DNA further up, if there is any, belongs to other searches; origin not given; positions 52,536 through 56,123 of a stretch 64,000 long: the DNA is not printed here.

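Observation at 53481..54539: Intein splitting motif III of the PcrA/UvrD helicase, with a GIY-YIG-like rather than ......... central domain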

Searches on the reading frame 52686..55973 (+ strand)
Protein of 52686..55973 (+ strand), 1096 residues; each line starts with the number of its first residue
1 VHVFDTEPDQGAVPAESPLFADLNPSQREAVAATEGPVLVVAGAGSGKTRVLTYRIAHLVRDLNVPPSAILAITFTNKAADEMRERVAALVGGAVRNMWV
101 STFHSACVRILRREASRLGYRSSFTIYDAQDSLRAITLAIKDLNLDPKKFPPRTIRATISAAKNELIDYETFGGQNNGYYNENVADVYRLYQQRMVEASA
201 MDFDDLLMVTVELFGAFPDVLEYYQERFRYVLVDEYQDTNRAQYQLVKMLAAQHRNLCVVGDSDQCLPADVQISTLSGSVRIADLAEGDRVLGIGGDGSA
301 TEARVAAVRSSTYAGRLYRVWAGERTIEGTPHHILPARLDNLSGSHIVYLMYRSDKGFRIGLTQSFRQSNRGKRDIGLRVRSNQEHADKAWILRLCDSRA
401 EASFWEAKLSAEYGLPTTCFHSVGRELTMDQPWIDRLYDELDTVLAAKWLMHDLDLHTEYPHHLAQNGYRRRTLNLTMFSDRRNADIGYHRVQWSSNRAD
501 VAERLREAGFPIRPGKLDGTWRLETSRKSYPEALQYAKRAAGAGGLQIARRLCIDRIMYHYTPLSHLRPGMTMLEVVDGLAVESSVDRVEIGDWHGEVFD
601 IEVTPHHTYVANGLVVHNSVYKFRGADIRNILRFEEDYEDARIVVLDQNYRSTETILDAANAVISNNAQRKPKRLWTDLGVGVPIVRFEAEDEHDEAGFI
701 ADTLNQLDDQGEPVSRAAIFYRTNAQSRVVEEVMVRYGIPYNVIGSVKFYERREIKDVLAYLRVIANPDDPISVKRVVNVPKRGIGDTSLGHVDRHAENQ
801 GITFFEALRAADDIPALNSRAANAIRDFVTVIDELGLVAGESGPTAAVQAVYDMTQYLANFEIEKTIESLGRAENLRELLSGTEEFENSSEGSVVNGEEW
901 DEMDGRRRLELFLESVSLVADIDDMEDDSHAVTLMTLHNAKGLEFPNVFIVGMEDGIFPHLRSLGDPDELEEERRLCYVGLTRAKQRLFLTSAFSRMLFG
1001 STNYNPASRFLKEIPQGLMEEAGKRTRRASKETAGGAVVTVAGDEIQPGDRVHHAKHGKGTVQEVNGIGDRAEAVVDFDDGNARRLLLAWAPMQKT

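Call 3: search_protein_families(library=pfam, proteins=[window:52686-55973:+], max_evalue=1)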
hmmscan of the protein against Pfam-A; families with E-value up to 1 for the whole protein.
window:52686-55973:+ (1096 aa): 13 families
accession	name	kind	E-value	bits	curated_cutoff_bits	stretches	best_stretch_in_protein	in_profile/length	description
PF00580.27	UvrD-helicase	-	2.6e-89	299.9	23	2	23-266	1-251/271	UvrD/REP helicase N-terminal domain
PF13361.12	UvrD_C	-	4.9e-76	256.8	25.6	1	644-992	1-347/350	UvrD-like helicase C-terminal domain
PF13245.12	AAA_19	-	8.1e-24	84.8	25.1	1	27-268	1-131/134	AAA domain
PF13538.12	UvrD_C_2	-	4.1e-10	39.8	27.4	1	932-990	2-51/52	UvrD-like helicase C-terminal domain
PF21196.3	PcrA_UvrD_tudor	-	1.3e-08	35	23.9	1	1049-1095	2-48/48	PcrA/UvrD tudor domain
PF01443.25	Viral_helicase1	-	4.8e-07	30.2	21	1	928-989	173-225/228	Viral superfamily 1 RNA helicase core domain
PF13604.12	AAA_30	-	4.9e-06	26.8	27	1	23-88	2-67/191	AAA domain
PF14890.11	Intein_splicing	-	4.6e-05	23.7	35.8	1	555-618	114-155/155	Intein splicing domain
PF13403.11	Hint_2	-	0.059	14.2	28.4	1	266-292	2-28/147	Hint domain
PF13401.12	AAA_22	-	0.064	14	27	1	34-101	4-65/130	AAA domain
PF13191.12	AAA_16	-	0.1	13.5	32.6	1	32-253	20-158/167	AAA ATPase domain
PF00270.35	DEAD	-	0.13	12.4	26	1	25-83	2-61/167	DEAD/DEAH box helicase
PF01079.26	Hint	-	0.14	12.1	29.7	0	262-306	9-54/213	Hint module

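Call 4: search_protein_families(library=ncbifam, proteins=[window:52686-55973:+], max_evalue=1)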
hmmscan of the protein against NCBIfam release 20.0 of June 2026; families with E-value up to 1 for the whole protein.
window:52686-55973:+ (1096 aa): 23 families
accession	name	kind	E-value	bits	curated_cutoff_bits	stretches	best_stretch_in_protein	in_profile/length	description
TIGR01073.1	pcrA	equivalog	8.7e-280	930.2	911.2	2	618-1094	247-725/725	DNA helicase PcrA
NF008743.0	PRK11773.1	equivalog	6.1e-211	702.5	965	2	618-1095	251-719/720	DNA helicase II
TIGR01075.1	uvrD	equivalog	3.6e-199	663.5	1144.45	2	618-1091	246-712/715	DNA helicase II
TIGR01074.1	rep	equivalog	1.3e-171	572.3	951.45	2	618-1028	244-647/668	DNA helicase Rep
NF008172.0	PRK10919.1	equivalog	1.5e-135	453.1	1168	2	618-1022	245-641/673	DNA helicase Rep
TIGR02785.1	addA_Gpos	equivalog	2.4e-51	174.8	707.65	5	718-954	580-806/1234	helicase-exonuclease AddAB subunit AddA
NF008276.0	PRK11054.1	equivalog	6e-41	140.7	543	4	22-117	196-289/684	DNA helicase IV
TIGR00609.1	recB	equivalog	1.9e-33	115.7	696.05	5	186-265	328-411/1175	exodeoxyribonuclease V subunit beta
TIGR02784.1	addA_alphas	equivalog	1.3e-26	93.3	860.75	4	35-88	10-62/1138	double-strand break repair helicase AddA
NF010487.0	PRK13909.1-4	equivalog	2e-26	92.5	759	4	42-88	11-56/924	RecB-like helicase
NF010485.0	PRK13909.1-2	equivalog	7.6e-26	90.6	650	4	42-89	10-56/909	RecB-like helicase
NF008128.0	PRK10876.1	equivalog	1.8e-08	32.5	1697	3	192-267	340-419/1181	exodeoxyribonuclease V subunit beta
NF010486.0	PRK13909.1-3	equivalog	5.3e-08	31.3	1109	1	40-88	10-57/921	RecB-like helicase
NF010484.0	PRK13909.1-1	equivalog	6.8e-08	30.7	1074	1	40-88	10-57/945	RecB-like helicase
NF041464.1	HelD_BACSU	equivalog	1.5e-06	26.4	419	2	636-736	602-695/779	RNA polymerase recycling motor HelD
TIGR01443.1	intein_Cterm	domain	2.5e-05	24.4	15.6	1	597-619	1-24/24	intein C-terminal splicing region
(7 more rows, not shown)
